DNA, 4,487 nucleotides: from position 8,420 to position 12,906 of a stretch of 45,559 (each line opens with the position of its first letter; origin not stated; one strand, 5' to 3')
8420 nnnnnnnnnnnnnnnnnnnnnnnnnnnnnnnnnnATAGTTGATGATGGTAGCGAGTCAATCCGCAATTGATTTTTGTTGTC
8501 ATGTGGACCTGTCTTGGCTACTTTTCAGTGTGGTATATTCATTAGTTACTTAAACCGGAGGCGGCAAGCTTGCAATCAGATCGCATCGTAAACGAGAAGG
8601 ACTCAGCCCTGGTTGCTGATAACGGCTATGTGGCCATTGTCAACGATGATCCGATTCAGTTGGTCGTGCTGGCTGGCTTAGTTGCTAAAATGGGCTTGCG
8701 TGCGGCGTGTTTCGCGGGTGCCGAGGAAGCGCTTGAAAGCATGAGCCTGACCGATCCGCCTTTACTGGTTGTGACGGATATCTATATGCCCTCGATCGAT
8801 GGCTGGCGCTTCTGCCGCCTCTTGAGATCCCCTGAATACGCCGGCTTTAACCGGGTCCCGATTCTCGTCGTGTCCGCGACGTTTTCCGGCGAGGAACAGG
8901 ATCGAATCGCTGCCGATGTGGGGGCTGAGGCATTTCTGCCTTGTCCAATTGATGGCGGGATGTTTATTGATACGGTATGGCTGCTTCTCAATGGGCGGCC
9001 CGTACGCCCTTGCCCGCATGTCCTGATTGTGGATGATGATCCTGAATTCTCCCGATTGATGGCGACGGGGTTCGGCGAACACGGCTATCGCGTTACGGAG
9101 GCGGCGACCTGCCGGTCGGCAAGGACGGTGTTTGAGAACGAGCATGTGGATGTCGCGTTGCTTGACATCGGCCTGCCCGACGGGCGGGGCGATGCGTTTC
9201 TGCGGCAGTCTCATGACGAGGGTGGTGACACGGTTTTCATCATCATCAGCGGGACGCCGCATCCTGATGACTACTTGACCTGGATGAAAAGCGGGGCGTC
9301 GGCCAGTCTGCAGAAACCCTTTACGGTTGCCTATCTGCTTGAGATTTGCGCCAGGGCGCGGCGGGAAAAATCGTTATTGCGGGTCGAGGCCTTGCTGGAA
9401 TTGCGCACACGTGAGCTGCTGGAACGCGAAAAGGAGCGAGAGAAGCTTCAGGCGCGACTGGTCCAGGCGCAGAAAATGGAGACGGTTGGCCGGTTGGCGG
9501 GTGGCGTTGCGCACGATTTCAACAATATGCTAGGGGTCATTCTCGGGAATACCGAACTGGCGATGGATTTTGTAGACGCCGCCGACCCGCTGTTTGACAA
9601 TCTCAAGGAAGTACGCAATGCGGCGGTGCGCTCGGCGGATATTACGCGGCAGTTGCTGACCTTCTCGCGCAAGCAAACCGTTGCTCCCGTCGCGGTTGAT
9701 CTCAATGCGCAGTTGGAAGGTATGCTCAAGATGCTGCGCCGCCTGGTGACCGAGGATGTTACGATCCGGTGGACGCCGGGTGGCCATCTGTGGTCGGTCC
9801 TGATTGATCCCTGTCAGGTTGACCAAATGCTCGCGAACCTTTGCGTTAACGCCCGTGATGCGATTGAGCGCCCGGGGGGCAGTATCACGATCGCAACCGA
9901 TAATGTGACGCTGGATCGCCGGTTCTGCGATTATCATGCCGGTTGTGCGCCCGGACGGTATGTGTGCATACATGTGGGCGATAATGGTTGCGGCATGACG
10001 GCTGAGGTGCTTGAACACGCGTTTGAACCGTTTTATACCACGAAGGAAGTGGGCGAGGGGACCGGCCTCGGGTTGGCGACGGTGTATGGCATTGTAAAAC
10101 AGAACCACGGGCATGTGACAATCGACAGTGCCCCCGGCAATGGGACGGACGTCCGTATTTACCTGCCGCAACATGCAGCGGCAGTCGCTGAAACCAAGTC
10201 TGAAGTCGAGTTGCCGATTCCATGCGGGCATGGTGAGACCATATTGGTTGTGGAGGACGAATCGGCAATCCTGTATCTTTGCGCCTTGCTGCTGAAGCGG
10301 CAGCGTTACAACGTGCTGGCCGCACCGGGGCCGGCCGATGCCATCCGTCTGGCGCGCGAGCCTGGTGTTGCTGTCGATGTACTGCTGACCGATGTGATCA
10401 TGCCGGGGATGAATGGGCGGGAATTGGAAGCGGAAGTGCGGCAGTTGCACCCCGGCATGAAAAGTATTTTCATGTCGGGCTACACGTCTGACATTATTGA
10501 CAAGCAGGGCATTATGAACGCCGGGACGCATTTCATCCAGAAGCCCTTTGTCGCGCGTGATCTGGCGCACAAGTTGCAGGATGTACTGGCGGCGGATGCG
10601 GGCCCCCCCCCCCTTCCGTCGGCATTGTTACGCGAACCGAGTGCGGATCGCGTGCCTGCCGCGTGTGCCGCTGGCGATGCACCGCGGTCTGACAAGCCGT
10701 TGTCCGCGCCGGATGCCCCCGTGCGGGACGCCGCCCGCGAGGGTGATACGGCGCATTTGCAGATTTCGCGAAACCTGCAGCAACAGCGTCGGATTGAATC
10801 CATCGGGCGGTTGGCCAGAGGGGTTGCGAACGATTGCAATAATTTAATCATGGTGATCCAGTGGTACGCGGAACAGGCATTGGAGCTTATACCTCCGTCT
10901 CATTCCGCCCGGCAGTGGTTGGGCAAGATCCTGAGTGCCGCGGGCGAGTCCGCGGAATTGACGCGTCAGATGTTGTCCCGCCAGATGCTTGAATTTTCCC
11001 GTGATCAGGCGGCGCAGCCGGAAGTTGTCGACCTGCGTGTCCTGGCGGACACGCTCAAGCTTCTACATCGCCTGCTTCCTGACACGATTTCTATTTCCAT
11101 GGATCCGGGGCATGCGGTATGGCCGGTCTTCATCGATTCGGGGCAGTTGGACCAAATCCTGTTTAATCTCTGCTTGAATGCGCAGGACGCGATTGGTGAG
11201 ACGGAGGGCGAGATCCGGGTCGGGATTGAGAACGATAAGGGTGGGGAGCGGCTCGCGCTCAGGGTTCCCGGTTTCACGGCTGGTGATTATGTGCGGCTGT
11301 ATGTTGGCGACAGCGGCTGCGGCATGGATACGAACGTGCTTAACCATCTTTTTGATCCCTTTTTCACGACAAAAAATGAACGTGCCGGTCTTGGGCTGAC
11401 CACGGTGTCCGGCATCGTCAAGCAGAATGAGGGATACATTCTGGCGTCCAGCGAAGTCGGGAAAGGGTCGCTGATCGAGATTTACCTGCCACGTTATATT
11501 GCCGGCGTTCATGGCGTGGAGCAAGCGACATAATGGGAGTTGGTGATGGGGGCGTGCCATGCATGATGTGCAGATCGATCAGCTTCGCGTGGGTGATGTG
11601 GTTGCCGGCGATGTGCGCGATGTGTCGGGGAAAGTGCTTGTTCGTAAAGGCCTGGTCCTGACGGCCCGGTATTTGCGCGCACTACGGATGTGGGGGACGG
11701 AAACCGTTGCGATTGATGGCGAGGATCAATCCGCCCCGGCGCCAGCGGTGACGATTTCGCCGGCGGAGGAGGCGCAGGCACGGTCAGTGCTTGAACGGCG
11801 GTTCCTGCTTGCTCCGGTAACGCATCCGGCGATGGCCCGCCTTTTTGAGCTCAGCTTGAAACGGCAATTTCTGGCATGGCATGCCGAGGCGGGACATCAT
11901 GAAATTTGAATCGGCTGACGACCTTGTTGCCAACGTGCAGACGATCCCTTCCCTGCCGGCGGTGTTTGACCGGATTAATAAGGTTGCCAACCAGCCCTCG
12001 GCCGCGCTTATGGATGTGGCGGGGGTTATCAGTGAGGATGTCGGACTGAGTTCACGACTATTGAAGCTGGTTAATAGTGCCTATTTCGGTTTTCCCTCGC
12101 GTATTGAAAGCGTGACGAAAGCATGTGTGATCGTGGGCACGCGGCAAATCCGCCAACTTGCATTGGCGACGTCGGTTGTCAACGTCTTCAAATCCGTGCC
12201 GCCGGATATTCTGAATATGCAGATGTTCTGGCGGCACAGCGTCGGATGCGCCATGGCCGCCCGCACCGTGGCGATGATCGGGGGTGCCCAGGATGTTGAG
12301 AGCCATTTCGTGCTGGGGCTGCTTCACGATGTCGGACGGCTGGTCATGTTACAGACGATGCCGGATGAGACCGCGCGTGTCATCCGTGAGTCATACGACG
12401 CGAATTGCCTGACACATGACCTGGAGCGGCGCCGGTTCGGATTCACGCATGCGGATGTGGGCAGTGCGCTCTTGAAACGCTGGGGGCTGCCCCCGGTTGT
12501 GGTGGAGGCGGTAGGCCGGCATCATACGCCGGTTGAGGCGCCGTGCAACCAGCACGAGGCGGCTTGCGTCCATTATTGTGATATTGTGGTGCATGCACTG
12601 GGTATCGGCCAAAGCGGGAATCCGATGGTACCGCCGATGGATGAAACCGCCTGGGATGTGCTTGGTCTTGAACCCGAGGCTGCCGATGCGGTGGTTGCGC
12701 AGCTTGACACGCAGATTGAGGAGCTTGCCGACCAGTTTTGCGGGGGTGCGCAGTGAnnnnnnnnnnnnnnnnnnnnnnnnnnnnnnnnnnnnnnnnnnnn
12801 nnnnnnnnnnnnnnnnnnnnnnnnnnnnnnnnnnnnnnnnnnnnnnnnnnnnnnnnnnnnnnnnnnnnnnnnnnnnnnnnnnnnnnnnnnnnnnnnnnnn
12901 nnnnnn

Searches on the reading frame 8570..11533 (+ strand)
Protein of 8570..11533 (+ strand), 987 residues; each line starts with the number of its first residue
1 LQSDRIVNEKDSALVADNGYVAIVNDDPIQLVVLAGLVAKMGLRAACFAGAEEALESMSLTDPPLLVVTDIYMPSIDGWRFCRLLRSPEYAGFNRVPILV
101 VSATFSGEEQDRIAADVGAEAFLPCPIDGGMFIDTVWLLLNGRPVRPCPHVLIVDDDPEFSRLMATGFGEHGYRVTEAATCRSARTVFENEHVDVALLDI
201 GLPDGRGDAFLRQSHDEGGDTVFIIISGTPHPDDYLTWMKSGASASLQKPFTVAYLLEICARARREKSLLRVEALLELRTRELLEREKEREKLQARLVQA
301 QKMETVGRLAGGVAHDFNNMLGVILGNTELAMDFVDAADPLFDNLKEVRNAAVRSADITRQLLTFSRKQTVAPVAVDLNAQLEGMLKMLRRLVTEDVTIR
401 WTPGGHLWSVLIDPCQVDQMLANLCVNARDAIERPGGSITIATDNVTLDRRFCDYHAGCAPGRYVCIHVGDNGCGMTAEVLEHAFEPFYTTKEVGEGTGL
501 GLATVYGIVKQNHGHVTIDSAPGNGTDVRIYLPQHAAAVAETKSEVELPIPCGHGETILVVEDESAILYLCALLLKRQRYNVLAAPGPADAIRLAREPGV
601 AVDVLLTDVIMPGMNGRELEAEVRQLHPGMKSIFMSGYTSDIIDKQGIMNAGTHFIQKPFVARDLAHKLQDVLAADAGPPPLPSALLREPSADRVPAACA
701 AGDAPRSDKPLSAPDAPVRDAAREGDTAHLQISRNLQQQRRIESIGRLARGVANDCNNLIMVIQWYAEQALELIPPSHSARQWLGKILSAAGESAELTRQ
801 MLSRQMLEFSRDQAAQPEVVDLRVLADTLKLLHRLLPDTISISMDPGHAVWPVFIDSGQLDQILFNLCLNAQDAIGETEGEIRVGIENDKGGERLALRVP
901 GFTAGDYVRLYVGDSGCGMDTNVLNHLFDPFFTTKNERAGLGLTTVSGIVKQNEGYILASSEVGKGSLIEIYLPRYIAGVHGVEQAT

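Call 5: search_protein_families(library=pfam, proteins=[window:8570-11533:+])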
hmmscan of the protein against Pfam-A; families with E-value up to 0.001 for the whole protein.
window:8570-11533:+ (987 aa): 3 families
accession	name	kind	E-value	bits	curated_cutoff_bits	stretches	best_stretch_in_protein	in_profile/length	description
PF00072.30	Response_reg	-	5.7e-50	168.6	30.2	3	151-258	1-108/111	Response regulator receiver domain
PF02518.31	HATPase_c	-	1e-38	132.6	26.4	2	416-534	5-109/111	Histidine kinase-, DNA gyrase B-, and HSP90-like ATPase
PF00512.31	HisKA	-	1.1e-07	32.2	26.9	1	307-369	3-64/66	His Kinase A (phospho-acceptor) domain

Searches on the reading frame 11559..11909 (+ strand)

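Call 5: search_protein_families(library=pfam, proteins=[window:11559-11909:+])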
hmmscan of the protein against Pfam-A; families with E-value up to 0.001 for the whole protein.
window:11559-11909:+ (116 aa): 1 family
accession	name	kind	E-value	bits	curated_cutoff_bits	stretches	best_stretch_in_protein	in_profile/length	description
PF11871.13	DUF3391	-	0.00096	20.1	27.8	0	4-73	4-75/136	Domain of unknown function (DUF3391)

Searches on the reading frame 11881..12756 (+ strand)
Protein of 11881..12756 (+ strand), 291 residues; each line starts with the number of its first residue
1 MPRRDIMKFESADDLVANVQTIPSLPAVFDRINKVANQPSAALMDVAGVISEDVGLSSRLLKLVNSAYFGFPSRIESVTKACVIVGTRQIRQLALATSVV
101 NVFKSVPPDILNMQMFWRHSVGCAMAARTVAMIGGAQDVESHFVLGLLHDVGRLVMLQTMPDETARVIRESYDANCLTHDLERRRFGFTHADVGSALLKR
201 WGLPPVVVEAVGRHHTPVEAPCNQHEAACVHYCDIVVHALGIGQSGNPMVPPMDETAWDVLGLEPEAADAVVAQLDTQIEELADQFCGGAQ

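Call 5: search_protein_families(library=pfam, proteins=[window:11881-12756:+])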
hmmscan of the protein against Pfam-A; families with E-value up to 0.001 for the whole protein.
window:11881-12756:+ (291 aa): 2 families
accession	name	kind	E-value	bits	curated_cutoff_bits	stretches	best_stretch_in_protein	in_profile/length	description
PF08668.18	HDOD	-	2.4e-63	213.6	22.9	1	22-217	1-196/196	HDOD domain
PF01966.28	HD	-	8.1e-08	33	22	1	117-235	2-112/116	HD domain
